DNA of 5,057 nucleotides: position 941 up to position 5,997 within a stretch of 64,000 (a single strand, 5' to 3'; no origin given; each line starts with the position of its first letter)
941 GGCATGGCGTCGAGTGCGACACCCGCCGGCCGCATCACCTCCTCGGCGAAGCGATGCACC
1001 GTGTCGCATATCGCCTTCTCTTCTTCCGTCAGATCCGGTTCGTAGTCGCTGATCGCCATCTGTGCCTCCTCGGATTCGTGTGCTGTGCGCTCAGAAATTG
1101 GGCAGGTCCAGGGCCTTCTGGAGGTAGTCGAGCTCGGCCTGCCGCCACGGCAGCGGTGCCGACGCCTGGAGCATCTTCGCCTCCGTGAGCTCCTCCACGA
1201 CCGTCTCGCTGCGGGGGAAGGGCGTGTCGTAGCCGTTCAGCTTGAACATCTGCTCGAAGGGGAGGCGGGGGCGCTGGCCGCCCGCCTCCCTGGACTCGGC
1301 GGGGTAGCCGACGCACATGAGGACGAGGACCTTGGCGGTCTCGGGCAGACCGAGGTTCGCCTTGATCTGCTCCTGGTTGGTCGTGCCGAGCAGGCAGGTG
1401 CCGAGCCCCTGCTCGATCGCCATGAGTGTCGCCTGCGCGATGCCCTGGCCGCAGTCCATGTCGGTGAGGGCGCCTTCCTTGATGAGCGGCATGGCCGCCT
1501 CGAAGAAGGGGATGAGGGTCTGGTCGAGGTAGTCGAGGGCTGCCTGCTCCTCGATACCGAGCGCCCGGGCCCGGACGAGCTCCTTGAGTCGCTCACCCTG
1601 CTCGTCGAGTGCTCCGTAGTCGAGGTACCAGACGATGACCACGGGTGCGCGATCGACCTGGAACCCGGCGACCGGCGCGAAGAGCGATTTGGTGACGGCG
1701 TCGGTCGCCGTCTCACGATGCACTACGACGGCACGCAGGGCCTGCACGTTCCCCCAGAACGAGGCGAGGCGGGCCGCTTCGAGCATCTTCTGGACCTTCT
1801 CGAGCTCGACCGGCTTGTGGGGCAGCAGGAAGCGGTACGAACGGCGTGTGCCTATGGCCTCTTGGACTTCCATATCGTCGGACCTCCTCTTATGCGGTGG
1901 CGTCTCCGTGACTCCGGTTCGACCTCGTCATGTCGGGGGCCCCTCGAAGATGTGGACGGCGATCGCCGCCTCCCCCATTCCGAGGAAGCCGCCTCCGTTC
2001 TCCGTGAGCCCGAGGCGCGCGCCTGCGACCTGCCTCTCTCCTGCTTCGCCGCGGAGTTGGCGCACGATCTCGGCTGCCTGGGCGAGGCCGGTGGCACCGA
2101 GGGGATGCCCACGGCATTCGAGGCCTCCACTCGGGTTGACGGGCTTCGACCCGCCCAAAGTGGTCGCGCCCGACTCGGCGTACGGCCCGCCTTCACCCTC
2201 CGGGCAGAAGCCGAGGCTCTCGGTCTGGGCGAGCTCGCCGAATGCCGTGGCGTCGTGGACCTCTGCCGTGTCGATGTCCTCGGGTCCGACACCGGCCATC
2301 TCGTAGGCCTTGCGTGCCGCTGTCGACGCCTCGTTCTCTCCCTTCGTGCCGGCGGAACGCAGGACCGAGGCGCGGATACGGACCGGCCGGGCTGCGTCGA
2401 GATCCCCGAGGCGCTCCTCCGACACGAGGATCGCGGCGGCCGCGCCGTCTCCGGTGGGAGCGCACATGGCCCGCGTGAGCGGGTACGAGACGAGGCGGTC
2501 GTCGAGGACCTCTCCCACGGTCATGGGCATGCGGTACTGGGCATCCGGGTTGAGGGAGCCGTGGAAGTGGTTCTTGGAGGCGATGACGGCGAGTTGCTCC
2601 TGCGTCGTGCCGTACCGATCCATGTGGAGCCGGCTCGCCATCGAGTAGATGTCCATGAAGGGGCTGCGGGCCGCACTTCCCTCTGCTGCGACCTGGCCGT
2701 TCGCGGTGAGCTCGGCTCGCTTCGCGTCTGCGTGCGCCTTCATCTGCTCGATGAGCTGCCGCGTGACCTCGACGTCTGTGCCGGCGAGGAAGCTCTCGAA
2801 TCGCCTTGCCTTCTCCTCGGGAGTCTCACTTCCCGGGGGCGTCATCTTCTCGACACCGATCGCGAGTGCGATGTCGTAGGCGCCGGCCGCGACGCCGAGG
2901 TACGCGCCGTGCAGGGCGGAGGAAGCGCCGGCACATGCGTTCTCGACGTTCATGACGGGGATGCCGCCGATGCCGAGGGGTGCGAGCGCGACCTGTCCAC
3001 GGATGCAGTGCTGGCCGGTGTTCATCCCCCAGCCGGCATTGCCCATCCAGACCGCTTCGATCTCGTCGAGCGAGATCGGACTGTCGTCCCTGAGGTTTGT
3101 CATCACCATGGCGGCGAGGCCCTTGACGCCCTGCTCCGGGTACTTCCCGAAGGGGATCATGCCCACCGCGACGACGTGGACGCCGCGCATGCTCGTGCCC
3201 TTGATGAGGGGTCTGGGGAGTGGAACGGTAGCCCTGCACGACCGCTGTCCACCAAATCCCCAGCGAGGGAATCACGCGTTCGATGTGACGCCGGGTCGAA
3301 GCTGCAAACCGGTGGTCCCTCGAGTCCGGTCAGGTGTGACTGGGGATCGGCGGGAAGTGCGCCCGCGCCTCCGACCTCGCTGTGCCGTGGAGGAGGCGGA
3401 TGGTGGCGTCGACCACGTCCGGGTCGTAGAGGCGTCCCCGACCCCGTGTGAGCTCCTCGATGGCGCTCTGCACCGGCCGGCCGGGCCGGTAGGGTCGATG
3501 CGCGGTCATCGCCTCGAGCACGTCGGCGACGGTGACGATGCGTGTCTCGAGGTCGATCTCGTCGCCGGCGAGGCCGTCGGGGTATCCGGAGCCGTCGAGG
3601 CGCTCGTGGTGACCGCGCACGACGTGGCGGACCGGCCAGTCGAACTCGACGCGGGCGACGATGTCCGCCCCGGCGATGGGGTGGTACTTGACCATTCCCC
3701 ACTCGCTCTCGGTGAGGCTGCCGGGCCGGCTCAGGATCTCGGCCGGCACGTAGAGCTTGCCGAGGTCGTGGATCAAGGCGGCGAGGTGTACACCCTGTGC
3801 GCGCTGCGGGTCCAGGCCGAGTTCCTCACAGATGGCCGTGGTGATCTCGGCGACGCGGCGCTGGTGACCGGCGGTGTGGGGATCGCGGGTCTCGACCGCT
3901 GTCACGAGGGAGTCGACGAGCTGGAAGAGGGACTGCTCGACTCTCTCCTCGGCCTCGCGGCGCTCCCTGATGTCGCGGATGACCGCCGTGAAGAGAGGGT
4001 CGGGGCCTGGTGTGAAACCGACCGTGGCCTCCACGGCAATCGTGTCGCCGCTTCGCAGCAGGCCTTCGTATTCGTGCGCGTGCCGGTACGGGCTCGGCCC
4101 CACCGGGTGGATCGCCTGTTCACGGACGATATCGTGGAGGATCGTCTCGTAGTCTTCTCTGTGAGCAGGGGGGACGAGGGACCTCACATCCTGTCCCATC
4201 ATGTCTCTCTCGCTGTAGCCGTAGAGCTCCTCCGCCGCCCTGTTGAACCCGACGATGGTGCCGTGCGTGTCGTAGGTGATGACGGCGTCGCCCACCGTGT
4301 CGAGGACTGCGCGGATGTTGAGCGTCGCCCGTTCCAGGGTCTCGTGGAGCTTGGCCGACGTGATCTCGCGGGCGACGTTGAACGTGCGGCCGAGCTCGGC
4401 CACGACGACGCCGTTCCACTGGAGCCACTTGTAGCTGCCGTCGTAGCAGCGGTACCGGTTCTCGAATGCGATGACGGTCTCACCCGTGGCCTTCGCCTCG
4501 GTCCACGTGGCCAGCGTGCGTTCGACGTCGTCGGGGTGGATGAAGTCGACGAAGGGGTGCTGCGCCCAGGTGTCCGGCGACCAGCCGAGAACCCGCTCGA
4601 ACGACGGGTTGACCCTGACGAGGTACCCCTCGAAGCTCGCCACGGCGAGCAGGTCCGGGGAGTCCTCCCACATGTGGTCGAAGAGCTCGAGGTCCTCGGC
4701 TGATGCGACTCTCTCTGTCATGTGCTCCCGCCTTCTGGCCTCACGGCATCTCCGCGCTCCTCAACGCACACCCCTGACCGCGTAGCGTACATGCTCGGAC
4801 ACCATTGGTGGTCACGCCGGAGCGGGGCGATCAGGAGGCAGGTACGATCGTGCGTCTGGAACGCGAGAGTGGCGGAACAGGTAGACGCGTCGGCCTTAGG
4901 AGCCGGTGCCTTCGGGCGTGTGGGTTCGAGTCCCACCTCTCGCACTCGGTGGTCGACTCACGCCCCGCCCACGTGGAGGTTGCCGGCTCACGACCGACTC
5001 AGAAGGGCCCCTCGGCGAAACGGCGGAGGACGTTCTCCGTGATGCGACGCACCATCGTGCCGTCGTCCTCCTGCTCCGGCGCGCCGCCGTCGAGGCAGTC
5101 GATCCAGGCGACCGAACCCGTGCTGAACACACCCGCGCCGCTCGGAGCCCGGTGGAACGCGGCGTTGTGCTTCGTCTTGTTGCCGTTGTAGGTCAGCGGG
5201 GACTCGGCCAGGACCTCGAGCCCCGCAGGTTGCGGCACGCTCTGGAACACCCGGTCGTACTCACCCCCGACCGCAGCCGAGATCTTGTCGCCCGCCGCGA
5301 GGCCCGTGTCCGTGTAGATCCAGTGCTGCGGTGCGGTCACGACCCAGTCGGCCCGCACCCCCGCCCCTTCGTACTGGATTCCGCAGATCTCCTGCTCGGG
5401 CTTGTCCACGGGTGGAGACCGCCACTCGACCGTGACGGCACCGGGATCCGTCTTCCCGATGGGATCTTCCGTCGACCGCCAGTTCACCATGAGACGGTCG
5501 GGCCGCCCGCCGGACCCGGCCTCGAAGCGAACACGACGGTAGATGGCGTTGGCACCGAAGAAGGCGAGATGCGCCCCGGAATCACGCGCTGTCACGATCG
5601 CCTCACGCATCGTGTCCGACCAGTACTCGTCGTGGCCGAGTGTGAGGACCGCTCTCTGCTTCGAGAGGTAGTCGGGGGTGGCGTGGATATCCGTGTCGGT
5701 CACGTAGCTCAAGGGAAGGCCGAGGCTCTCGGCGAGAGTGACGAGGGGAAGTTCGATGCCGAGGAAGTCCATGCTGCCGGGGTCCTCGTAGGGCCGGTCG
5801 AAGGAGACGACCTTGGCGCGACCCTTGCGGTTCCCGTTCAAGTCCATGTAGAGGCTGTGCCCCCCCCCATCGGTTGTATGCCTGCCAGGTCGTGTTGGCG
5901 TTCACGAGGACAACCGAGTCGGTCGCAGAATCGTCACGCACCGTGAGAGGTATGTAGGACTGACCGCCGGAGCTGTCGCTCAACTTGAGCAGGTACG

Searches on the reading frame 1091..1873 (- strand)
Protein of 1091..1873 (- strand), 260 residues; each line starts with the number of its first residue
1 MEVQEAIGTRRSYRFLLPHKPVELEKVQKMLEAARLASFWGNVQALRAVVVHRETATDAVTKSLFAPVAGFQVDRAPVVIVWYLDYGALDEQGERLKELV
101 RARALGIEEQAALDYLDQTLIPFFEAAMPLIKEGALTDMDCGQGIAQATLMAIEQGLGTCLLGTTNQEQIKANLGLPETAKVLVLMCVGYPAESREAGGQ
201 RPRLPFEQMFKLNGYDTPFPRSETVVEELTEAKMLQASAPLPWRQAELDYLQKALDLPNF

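Call 55: search_protein_families(library=pfam, proteins=[window:1091-1873:-], max_evalue=0.0001)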
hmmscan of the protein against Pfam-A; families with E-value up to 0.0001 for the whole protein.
window:1091-1873:- (260 aa): 2 families
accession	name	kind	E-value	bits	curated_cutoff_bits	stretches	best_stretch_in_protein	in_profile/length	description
PF00881.29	Nitroreductase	-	1.2e-18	68.3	23.5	2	137-190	115-167/167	Nitroreductase family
PF14512.11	TM1586_NiRdase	-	1.8e-07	31.4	27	1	135-218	78-157/215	Putative TM nitroreductase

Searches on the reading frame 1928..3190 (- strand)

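Call 55: search_protein_families(library=pfam, proteins=[window:1928-3190:-], max_evalue=0.0001)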
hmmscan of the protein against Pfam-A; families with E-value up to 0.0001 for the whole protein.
window:1928-3190:- (420 aa): 4 families
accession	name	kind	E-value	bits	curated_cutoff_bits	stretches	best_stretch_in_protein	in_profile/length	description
PF22691.2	Thiolase_C_1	-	1.6e-38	132.1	28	1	286-406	18-137/144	Thiolase C-terminal domain-like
PF00108.29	Thiolase_N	-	3.8e-15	56.4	26.4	1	4-218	1-191/260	Thiolase, N-terminal domain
PF02803.24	Thiolase_C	-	4.4e-10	39.7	27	1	290-392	26-110/123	Thiolase, C-terminal domain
PF08545.16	ACP_syn_III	-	9.3e-06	25.9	24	0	81-117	2-38/80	3-Oxoacyl-[acyl-carrier-protein (ACP)] synthase III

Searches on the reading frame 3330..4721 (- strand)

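Call 55: search_protein_families(library=pfam, proteins=[window:3330-4721:-], max_evalue=0.0001)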
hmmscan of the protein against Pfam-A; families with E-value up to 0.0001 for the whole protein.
window:3330-4721:- (463 aa): 8 families
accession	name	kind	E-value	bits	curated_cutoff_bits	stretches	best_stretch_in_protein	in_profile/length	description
PF13487.12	HD_5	-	4.1e-39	134.5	27.2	1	273-436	4-170/170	HD domain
PF08447.18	PAS_3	-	9.8e-22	77.5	25.6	1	35-112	2-81/89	PAS fold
PF08448.16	PAS_4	-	1e-20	74.4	23.1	2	18-123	1-108/110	PAS fold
PF01966.28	HD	-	1.3e-20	74.3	22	1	284-405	2-116/116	HD domain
PF00989.32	PAS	-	6.5e-20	71.7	22.6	2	136-198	3-61/113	PAS fold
PF13426.13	PAS_9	-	2.1e-16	60.5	27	2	145-253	2-103/103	PAS domain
PF13188.13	PAS_8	-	4.6e-13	49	21.8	1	136-191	3-55/65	PAS domain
PF24820.1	Diguanyl_cycl_sensor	-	9.2e-08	32.4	28.1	1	141-250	3-109/109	Diguanylate cyclase-like sensor domain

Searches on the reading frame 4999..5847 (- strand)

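Call 55: search_protein_families(library=pfam, proteins=[window:4999-5847:-], max_evalue=0.0001)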
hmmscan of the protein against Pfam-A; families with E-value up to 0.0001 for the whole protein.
window:4999-5847:- (282 aa): 1 family
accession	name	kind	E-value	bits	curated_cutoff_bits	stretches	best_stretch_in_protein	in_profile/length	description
PF20254.3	DMFA2_C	-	2.4e-71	241.6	27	1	7-253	118-369/374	N,N-dimethylformamidase beta subunit-like, C-terminal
